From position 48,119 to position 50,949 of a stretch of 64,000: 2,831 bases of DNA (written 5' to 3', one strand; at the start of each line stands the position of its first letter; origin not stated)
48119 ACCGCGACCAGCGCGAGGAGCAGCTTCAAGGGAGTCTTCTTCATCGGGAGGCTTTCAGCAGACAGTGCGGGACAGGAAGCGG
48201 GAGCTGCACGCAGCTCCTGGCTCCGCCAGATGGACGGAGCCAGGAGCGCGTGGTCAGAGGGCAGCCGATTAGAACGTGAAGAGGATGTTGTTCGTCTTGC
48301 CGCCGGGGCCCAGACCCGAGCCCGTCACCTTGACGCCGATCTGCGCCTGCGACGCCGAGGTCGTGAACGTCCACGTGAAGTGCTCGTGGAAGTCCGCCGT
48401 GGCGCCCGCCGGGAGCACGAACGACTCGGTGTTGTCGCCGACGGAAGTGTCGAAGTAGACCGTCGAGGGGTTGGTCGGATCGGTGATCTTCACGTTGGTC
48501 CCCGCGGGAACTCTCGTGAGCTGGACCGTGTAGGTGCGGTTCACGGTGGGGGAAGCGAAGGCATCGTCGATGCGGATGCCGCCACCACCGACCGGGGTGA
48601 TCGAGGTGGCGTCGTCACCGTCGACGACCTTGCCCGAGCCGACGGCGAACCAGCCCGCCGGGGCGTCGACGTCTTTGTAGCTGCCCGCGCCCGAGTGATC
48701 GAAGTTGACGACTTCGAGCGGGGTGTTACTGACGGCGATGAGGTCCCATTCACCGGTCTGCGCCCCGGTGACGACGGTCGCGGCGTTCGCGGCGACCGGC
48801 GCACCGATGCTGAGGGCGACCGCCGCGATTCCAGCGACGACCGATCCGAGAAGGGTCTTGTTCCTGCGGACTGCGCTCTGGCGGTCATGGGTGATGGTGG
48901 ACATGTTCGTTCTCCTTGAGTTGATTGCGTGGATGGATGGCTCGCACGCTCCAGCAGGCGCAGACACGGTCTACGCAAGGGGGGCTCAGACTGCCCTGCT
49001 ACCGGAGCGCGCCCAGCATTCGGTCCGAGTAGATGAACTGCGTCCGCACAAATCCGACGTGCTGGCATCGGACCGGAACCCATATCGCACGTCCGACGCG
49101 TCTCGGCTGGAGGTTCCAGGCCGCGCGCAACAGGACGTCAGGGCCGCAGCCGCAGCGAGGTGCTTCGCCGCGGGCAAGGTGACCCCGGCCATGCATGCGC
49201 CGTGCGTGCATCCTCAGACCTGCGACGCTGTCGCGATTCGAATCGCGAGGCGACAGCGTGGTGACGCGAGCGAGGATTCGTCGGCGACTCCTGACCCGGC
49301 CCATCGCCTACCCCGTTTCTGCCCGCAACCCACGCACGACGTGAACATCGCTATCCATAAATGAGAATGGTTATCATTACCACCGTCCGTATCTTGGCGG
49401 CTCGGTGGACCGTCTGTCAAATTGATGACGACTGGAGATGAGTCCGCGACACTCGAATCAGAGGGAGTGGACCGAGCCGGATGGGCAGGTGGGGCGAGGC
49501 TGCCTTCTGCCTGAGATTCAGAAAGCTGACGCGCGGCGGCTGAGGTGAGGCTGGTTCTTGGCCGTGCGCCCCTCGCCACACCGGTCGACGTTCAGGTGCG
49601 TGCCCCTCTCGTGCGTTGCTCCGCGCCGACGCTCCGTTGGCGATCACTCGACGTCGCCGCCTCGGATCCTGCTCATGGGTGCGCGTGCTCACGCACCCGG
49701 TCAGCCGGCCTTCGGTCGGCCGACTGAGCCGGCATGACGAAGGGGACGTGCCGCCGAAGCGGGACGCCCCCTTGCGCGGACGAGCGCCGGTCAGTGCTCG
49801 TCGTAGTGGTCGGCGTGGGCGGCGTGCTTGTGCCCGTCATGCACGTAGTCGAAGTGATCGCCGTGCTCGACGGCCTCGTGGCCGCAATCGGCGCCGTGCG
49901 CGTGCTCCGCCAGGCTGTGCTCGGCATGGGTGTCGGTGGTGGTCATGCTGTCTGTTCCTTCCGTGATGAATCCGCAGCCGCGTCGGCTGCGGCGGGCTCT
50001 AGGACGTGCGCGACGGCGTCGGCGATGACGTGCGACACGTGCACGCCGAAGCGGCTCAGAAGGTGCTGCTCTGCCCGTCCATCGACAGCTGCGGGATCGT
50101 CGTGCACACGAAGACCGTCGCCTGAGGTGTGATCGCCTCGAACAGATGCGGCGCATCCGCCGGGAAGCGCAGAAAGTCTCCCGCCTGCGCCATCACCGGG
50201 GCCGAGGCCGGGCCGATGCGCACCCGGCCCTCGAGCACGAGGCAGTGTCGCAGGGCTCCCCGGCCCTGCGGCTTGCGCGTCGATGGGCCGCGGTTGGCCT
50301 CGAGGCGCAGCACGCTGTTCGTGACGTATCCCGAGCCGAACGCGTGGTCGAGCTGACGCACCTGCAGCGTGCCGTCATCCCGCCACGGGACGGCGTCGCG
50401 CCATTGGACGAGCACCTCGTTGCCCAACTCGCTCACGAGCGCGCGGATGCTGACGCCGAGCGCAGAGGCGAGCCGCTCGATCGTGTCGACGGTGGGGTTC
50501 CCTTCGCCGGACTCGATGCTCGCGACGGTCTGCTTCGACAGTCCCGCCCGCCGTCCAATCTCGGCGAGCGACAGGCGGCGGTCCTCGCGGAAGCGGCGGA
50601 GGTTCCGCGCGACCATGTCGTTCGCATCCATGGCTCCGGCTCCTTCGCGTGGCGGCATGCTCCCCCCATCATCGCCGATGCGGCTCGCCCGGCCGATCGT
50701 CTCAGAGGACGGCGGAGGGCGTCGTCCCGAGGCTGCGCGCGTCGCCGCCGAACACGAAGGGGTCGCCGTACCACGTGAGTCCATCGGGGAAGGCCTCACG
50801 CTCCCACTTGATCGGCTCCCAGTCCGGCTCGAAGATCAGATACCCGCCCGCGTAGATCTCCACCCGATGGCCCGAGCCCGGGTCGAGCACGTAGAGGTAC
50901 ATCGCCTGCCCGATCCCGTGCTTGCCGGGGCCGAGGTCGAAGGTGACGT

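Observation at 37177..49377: Anchored-repeat metal ABC system: one His-bearing extracellular module deployed in four architectures within a single operon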

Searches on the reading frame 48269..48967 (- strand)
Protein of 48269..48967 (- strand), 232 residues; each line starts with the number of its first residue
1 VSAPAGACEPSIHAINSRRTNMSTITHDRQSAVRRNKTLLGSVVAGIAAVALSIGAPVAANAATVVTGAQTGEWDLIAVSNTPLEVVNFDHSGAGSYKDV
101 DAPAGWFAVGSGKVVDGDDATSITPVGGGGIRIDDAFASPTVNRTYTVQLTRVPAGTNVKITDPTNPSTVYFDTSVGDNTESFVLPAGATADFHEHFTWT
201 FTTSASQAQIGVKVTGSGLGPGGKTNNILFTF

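Call 4: search_protein_families(library=ncbifam, proteins=[window:48269-48967:-], max_evalue=0.01)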
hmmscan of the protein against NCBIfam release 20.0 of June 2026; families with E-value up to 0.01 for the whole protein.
window:48269-48967:- (232 aa): 0 families

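Call 5: search_protein_families(library=pfam, proteins=[window:48269-48967:-], max_evalue=0.01)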
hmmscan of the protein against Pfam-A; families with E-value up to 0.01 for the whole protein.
window:48269-48967:- (232 aa): 0 families

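Call 41: search_protein_families(library=ncbifam, proteins=[window:48269-48904:-], max_evalue=10)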
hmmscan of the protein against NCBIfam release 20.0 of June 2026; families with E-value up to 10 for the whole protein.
window:48269-48904:- (211 aa): 0 families
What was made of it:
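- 48269..48904 (-): Gene A: 211-aa secreted protein (signal peptide, no anchor) with an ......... motif. It belongs to a small, narrow family and is possibly a very divergent module C-half. No family hit (calls 4, 5, 41).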

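Call 55: list_cluster_members(proteins=[window:48269-48904:-, window:49794-49946:-, window:42934-48162:-, window:37177-38055:-])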
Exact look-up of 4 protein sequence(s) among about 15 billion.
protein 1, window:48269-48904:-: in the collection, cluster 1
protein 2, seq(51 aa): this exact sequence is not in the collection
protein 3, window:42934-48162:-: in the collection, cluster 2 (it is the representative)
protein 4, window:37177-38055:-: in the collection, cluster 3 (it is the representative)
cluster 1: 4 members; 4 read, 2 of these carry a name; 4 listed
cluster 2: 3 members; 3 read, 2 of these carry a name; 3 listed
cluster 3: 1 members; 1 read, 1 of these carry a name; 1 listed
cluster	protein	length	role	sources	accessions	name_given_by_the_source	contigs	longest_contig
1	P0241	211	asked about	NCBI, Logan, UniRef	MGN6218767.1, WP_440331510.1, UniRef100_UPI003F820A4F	MAG: hypothetical protein ACTHNQ_04635 [Microbacterium sp.] | hypothetical protein n=1 Tax=Microbacterium sp. TaxID=51671 RepID=UPI003F820A4F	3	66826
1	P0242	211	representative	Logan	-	-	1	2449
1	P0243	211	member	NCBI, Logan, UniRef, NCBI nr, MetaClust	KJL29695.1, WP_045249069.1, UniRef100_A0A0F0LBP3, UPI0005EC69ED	hypothetical protein RL72_00325 [Microbacterium azadirachtae] | Uncharacterized protein n=1 Tax=Microbacterium azadirachtae TaxID=582680 ... | hypothetical protein [Microbacterium azadirachtae]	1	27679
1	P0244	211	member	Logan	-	-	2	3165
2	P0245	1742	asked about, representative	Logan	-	-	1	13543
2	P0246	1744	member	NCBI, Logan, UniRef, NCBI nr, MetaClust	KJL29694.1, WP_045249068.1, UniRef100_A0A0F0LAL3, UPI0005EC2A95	hypothetical protein RL72_00324 [Microbacterium azadirachtae] | ABC transporter-associated repeat protein n=1 Tax=Microbacterium azadirachtae ... | TIGR03773 family transporter-associated surface protein [Microbacterium azadirachtae]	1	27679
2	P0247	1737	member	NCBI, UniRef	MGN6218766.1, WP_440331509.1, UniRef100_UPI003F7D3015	MAG: TIGR03773 family transporter-associated surface protein [Microbacterium sp.] | TIGR03773 family transporter-associated surface protein n=1 Tax=Microbacterium sp. ...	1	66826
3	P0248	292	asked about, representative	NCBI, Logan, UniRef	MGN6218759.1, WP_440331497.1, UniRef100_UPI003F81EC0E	MAG: lytic murein transglycosylase [Microbacterium sp.] | lytic murein transglycosylase n=1 Tax=Microbacterium sp. TaxID=51671 RepID=UPI003F81EC0E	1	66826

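Call 74: search_protein_representatives(protein=window:48269-48904:-)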
Query: 211 residues. Proteins with E-value up to 0.001 (for the whole library): 9; up to 1e-10: 7; up to 1e-30: 1. The best 9 are listed.
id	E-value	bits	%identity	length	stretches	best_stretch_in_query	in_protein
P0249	1.3e-79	283.3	70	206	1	15-211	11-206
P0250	3.8e-25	105.4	45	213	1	3-199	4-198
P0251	3.2e-14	69.7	37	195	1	10-211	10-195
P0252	1.0e-13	68.1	37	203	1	11-211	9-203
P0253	7.3e-13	65.3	39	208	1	16-193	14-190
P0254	8.8e-12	61.8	40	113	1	3-117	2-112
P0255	6.4e-11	59.0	45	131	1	14-114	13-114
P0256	6.6e-10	55.7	31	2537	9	70-118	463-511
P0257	2.8e-04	37.3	30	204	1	20-198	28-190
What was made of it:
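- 48269..48904 (-): Only 9 clusters found among 1.8 billion representatives (call 74).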

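Call 75: search_protein_families(library=ncbifam, proteins=[P0256, P0250, P0251, P0257], max_evalue=0.01)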
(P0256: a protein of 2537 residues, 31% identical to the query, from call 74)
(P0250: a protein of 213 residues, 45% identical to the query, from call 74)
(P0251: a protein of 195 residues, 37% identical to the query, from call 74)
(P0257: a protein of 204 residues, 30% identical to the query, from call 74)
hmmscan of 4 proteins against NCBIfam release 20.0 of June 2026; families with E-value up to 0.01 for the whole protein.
P0256 (2537 aa): 12 families
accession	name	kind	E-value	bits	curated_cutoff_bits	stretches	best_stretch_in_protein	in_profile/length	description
NF006935.0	PRK09419.1-2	equivalog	1.7e-182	609.2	2801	10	23-185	982-1136/1445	multifunctional 2',3'-cyclic-nucleotide 2'-phosphodiesterase/3'-nucleotidase/5'-nucleotidase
NF006937.0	PRK09419.1-4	equivalog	3.6e-162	541.6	2554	10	23-188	961-1118/1411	multifunctional 2',3'-cyclic-nucleotide 2'-phosphodiesterase/3'-nucleotidase/5'-nucleotidase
NF040549.1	Nt5e_LPXTG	exception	2.5e-124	416.2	1050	10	1760-1931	400-581/731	cell surface ecto-5'-nucleotidase Nt5e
NF007109.1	PRK09558.1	equivalog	1.9e-114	383.4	600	10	651-857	353-534/550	bifunctional UDP-sugar hydrolase/5'-nucleotidase UshA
NF006934.0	PRK09419.1-1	subfamily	3.8e-95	319.6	1646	10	1801-1949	953-1088/1174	multifunctional 2',3'-cyclic-nucleotide 2'-phosphodiesterase/3'-nucleotidase/5'-nucleotidase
TIGR01530.1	nadN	equivalog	8.4e-34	117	436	0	1797-1943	391-534/550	NAD nucleotidase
NF047875.1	5nuc_LPXTG_Strp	exception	1.3e-20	73.5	1050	1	36-188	385-530/684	surface-anchored 5'-nucleotidase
NF009464.0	PRK12824.1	subfamily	1.4e-13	51.1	269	0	1999-2075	61-134/245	3-oxoacyl-ACP reductase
NF003090.0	PRK04017.1-1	equivalog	1.7e-11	44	120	0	95-133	90-128/132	hypothetical protein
NF010032.0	PRK13507.1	equivalog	3.1e-11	42.1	938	0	262-292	70-100/587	formate--tetrahydrofolate ligase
TIGR03444.1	EgtA_Cys_ligase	equivalog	3.4e-08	32.8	370.8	0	438-458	139-159/390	ergothioneine biosynthesis glutamate--cysteine ligase EgtA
TIGR01829.1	AcAcCoA_reduct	subfamily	5.8e-06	26.1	302.1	0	2023-2075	82-132/242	acetoacetyl-CoA reductase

P0250 (213 aa): 0 families

P0251 (195 aa): 0 families

P0257 (204 aa): 3 families
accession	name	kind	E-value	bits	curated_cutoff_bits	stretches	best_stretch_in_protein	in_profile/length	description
NF038134.1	choice_anch_M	domain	8.8e-09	35.7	55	1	111-203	88-184/184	choice-of-anchor M domain-containing protein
TIGR03769.1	P_ac_wall_RPT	domain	9.3e-07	29.3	30.9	1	166-203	2-41/41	TIGR03769 domain-containing protein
TIGR03773.1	anch_rpt_wall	hypoth_equivalog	5e-05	22.4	190.3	1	143-203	103-165/516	TIGR03773 family transporter-associated surface protein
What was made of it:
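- Checked: One bridging sequence (P0257) links it weakly to the module's C-half (calls 74, 75).
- Tried and rejected: The exhaustive phmmer search found a tiny family plus one spurious repetitive nucleotidase hit, P0256 (calls 74, 75).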

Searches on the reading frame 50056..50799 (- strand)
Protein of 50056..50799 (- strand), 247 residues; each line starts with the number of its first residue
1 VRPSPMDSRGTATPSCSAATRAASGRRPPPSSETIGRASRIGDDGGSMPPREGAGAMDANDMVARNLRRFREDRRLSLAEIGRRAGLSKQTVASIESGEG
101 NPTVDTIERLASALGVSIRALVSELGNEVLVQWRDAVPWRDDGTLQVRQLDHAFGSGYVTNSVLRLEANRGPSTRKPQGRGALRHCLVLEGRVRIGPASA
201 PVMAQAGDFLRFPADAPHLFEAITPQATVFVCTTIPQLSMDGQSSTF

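Call 50: search_protein_families(library=ncbifam, proteins=[window:50056-50799:-], max_evalue=1)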
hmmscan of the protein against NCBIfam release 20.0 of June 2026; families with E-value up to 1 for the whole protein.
window:50056-50799:- (247 aa): 16 families
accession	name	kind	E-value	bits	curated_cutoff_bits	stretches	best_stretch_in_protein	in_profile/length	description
NF006015.0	PRK08154.1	subfamily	1.6e-09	37.4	204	1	61-126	29-94/314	anaerobic benzoate catabolism transcriptional regulator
NF041951.1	phage_RstR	subfamily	4.3e-08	33.4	80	1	63-125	3-65/108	RstR family transcriptional repressor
TIGR03070.1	couple_hipB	subfamily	5.5e-07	29.4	71.65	1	64-117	4-57/58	type II toxin-antitoxin system Y4mF family antitoxin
NF010465.0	PRK13890.1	equivalog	1.4e-05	25.2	96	1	63-122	6-65/121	conjugal transfer protein TrbA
NF003162.0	PRK04140.1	equivalog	0.00018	20.6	263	1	65-119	129-183/317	transcriptional regulator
TIGR00270.2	TIGR00270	equivalog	0.00031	20.6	110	1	64-124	77-137/159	multiprotein bridging factor aMBF1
TIGR02684.1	dnstrm_HI1420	hypoth_equivalog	0.001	19.2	53.7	1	77-120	45-88/89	addiction module antidote protein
NF007408.0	PRK09943.1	equivalog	0.001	18.7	211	1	63-124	8-69/185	HTH-type transcriptional regulator PuuR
NF046032.1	TransRegSlrRBacil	equivalog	0.0035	17.5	250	1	62-122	1-62/149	HTH-type transcriptional regulator SlrR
NF047948.1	male_kill_WMK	equivalog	0.0071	15.8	300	1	63-123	6-66/300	WO male-killing family protein Wmk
NF007257.0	PRK09706.1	subfamily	0.012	15.5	101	1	60-117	3-60/135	transcriptional repressor DicA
TIGR02612.1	mob_myst_A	hypoth_equivalog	0.023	14.6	122.6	1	67-117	30-82/150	mobile mystery protein A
NF038139.1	Reg_Aceta_RamB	equivalog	0.052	12.2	700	1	63-137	3-77/465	acetate metabolism transcriptional regulator RamB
TIGR02147.1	Fsuc_second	paralog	0.19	11.1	50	1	71-116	23-69/272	TIGR02147 family protein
NF007271.0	PRK09726.1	equivalog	0.23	11.5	79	1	63-118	13-68/88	type II toxin-antitoxin system antitoxin HipB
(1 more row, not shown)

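Call 51: search_protein_families(library=pfam, proteins=[window:50056-50799:-], max_evalue=1)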
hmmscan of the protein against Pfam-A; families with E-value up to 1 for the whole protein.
window:50056-50799:- (247 aa): 18 families
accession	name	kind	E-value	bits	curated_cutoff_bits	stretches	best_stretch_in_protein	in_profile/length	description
PF01381.28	HTH_3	-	1.2e-14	54.5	23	1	67-119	1-53/55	Helix-turn-helix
PF13560.12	HTH_31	-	1.5e-13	51.2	27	1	64-124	3-63/64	Helix-turn-helix domain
PF13443.12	HTH_26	-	4.5e-07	30.5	22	1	66-118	1-54/63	Cro/C1-type HTH DNA-binding domain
PF12844.13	HTH_19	-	3.1e-05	24.2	30.2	1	65-122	2-59/64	Helix-turn-helix domain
PF07883.17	Cupin_2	-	5.7e-05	23.2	27.2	1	187-232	23-68/70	Cupin domain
PF13404.12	HTH_AsnC-type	-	0.00017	21.8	27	1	67-93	9-35/42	AsnC-type helix-turn-helix domain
PF05899.18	Cupin_3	-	0.00075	19.6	23.5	1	184-216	27-60/74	EutQ-like cupin domain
PF04545.22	Sigma70_r4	-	0.001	19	24.1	1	69-97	16-42/50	Sigma-70, region 4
PF13413.12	HTH_25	-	0.0033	17.7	24.6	1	67-98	2-33/62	Helix-turn-helix domain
PF12852.13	Cupin_6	-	0.0051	17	26.7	1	175-224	29-79/183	Cupin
PF13412.12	HTH_24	-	0.012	15.6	21.9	1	68-93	10-35/48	Winged helix-turn-helix DNA-binding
PF00440.29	TetR_N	-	0.028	14.6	24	0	75-92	16-33/47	Bacterial regulatory proteins, tetR family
PF04967.18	HTH_10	-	0.033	14.4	23.1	0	70-93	18-41/53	HTH DNA binding domain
PF12802.13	MarR_2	-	0.047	14.3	27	1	71-93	18-38/61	MarR family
PF09339.16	HTH_IclR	-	0.066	13.4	22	1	68-92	10-35/52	IclR helix-turn-helix domain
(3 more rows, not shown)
